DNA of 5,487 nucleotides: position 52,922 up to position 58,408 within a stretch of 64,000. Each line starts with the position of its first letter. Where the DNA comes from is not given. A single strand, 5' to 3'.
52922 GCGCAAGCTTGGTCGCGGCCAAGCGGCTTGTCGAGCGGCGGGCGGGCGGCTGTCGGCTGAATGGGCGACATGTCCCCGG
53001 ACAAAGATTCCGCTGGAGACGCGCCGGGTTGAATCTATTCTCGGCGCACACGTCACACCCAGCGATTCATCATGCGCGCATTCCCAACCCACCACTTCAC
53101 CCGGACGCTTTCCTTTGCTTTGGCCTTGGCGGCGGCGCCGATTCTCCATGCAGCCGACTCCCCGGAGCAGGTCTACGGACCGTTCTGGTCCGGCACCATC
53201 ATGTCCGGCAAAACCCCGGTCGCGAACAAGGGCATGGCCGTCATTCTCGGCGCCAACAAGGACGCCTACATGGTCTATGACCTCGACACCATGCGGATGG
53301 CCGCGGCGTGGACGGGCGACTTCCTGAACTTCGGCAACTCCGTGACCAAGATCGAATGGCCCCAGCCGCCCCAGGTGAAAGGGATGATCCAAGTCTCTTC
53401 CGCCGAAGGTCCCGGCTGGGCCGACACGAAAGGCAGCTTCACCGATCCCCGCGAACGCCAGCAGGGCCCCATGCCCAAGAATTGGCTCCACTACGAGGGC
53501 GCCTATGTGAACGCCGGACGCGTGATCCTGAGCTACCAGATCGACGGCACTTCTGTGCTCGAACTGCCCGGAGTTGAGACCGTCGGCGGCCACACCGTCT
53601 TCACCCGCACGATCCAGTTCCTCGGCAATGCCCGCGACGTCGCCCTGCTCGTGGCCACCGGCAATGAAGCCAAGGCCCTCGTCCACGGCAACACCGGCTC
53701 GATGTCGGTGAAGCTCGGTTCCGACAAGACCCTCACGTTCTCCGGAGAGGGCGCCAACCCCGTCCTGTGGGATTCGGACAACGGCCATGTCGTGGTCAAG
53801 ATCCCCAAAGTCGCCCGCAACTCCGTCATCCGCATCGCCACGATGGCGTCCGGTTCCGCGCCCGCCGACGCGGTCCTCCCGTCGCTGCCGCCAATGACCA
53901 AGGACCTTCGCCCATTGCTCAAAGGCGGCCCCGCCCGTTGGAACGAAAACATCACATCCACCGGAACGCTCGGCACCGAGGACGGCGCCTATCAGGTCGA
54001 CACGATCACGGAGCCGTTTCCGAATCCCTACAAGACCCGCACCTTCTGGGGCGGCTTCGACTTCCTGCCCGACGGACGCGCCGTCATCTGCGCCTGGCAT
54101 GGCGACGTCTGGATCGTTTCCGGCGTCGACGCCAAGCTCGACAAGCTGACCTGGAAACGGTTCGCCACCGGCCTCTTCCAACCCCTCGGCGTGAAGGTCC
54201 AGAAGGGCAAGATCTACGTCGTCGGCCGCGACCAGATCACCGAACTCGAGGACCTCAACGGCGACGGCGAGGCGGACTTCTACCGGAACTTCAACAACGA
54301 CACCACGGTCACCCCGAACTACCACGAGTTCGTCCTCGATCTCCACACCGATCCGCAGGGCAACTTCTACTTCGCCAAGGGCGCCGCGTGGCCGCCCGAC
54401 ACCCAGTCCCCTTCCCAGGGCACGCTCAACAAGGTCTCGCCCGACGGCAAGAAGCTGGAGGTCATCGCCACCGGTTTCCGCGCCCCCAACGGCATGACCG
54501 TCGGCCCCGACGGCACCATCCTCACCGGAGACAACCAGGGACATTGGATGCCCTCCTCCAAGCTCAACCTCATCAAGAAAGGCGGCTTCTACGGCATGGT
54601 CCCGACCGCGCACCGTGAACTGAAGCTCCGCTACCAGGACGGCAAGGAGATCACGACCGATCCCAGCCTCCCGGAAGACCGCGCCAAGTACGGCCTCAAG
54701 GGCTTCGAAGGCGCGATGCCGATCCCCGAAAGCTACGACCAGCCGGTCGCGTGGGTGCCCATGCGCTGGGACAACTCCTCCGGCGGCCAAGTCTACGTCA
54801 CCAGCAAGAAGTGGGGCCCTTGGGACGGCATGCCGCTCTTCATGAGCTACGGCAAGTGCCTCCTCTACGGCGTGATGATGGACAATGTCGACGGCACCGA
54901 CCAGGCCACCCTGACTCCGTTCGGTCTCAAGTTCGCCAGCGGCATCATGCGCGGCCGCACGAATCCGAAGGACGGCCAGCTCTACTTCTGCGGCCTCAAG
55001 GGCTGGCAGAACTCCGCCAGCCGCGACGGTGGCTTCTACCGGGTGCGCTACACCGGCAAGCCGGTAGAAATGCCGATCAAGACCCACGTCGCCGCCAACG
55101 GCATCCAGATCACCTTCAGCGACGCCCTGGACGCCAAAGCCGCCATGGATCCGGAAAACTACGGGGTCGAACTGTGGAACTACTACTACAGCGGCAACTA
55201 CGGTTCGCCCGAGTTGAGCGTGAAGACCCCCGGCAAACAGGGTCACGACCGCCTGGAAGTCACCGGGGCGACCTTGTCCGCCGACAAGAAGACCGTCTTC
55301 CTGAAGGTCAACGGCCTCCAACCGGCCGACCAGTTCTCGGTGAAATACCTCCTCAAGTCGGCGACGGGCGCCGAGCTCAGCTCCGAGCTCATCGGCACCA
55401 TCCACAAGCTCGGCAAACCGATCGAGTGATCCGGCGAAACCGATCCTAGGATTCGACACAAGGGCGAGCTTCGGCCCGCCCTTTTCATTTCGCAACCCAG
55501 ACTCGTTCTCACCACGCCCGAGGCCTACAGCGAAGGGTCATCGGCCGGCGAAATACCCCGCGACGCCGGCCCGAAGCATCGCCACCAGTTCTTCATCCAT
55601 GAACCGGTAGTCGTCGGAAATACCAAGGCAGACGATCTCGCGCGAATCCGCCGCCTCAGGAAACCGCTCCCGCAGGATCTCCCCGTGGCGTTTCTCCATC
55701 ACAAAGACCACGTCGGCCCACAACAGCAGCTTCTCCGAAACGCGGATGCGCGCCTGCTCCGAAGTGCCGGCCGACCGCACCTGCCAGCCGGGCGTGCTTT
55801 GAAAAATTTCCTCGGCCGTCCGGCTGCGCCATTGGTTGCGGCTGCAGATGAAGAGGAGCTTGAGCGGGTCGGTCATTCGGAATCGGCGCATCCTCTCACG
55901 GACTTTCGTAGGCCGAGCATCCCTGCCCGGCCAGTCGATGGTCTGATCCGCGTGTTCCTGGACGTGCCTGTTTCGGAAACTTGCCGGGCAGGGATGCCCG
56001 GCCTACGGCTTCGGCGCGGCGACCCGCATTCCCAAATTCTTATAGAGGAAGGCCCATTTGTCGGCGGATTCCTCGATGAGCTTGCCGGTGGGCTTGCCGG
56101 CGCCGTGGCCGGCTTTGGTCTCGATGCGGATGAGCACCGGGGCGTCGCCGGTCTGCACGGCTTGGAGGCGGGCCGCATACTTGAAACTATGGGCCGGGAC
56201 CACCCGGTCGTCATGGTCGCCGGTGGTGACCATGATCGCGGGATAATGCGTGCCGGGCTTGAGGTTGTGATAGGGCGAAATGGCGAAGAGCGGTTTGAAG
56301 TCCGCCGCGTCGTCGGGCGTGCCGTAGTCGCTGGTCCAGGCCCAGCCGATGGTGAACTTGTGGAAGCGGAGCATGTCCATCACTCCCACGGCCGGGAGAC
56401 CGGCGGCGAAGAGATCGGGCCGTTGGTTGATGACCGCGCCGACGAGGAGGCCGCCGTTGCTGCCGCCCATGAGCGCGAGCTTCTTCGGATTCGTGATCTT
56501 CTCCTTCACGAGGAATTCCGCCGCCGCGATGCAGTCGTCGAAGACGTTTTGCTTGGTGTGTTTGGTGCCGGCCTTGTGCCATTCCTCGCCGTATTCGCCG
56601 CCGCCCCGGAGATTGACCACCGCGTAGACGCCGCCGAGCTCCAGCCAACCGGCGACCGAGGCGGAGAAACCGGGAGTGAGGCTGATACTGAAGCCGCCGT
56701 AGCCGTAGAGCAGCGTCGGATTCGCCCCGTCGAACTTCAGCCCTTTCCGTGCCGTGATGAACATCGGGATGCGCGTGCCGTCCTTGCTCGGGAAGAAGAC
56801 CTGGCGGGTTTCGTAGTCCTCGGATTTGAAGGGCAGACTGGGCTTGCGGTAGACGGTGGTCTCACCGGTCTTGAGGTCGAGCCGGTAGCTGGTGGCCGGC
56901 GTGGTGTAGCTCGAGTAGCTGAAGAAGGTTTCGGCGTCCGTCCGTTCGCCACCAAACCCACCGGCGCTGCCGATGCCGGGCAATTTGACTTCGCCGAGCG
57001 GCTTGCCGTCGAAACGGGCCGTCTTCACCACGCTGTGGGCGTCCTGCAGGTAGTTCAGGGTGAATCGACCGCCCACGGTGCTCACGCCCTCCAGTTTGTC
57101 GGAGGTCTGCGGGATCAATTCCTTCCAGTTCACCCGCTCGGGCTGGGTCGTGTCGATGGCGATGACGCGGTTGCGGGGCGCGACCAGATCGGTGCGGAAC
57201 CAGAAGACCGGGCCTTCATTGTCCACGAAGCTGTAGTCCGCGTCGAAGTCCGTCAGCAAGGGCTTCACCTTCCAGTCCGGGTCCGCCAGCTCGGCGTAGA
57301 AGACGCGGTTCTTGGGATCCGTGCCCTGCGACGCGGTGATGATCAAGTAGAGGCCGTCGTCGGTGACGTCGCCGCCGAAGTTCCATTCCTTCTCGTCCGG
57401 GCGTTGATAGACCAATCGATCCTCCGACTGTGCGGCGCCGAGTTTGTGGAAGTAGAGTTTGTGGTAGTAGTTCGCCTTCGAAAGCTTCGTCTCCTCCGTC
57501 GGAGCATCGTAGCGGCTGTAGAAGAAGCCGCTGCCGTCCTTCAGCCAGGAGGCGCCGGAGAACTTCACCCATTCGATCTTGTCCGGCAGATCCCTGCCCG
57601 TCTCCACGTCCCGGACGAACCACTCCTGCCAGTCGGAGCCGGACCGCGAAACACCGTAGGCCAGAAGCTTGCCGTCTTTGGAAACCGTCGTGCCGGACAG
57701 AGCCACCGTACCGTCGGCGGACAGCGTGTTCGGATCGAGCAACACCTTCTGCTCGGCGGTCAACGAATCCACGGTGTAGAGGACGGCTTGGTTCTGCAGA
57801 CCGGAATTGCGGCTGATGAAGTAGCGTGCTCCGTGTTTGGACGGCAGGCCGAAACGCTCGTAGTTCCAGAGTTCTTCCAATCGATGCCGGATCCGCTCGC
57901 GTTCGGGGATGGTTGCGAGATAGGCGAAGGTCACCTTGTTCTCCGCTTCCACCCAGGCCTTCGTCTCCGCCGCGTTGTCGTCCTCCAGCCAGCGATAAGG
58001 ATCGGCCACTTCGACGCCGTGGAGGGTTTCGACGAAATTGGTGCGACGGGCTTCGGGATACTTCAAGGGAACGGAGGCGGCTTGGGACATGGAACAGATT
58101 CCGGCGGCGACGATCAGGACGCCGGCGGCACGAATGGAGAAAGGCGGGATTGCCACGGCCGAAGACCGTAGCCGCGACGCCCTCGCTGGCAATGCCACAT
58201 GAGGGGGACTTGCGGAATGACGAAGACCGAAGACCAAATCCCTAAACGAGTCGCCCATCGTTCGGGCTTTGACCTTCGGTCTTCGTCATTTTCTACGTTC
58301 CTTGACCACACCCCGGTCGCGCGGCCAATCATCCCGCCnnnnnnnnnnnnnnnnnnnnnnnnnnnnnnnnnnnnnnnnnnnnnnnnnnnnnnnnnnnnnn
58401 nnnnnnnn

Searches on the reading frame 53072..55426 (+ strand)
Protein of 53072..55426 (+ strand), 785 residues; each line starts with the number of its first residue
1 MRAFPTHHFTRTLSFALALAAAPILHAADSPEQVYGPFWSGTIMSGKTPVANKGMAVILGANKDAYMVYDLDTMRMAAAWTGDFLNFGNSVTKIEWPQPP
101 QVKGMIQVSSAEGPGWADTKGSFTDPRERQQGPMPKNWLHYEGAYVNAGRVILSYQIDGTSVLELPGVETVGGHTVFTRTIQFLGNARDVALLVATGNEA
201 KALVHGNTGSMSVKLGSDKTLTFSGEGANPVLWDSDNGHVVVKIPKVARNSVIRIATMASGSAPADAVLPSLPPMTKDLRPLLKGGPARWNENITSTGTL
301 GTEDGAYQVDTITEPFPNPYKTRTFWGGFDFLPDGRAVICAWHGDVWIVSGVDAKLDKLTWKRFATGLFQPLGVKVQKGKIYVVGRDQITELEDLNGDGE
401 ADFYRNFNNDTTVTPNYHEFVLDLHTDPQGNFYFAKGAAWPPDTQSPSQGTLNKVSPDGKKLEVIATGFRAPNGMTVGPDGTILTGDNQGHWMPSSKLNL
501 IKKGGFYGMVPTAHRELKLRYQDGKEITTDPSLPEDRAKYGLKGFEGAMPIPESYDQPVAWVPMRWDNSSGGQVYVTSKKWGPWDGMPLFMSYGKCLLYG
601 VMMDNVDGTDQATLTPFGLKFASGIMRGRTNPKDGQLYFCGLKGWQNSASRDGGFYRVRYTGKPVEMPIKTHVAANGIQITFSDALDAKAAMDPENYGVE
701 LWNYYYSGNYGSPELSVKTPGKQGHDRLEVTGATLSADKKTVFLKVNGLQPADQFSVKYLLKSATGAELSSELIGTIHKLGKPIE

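Call 82: search_protein_families(library=pfam, proteins=[window:53072-55426:+], max_evalue=0.0001)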
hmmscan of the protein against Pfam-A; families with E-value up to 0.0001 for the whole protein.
window:53072-55426:+ (785 aa): 2 families
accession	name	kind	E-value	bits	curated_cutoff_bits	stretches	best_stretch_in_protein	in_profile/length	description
PF20601.3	DUF6797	-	3e-30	105.4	24.9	1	67-164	1-96/96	Domain of unknown function (DUF6797)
PF08450.18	SGL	-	6.9e-06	26.3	26.3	0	378-484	51-148/246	SMP-30/Gluconolactonase/LRE-like region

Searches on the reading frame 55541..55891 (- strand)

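Call 82: search_protein_families(library=pfam, proteins=[window:55541-55891:-], max_evalue=0.0001)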
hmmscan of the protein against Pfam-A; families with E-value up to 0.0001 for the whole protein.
window:55541-55891:- (117 aa): 1 family
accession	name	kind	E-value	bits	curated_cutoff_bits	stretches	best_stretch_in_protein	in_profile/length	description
PF01451.26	LMWPc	-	1.4e-05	25.8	23.2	0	13-45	2-41/144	Low molecular weight phosphotyrosine protein phosphatase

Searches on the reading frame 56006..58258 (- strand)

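Call 82: search_protein_families(library=pfam, proteins=[window:56006-58258:-], max_evalue=0.0001)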
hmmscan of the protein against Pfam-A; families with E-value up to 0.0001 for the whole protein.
window:56006-58258:- (751 aa): 2 families
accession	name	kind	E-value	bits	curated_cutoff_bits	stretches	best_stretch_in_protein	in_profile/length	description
PF02897.21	Peptidase_S9_N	-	8.5e-135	450.1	24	1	68-472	2-413/414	Prolyl oligopeptidase, N-terminal beta-propeller domain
PF00326.27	Peptidase_S9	-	5.7e-64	216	22.6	1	531-744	3-212/213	Prolyl oligopeptidase family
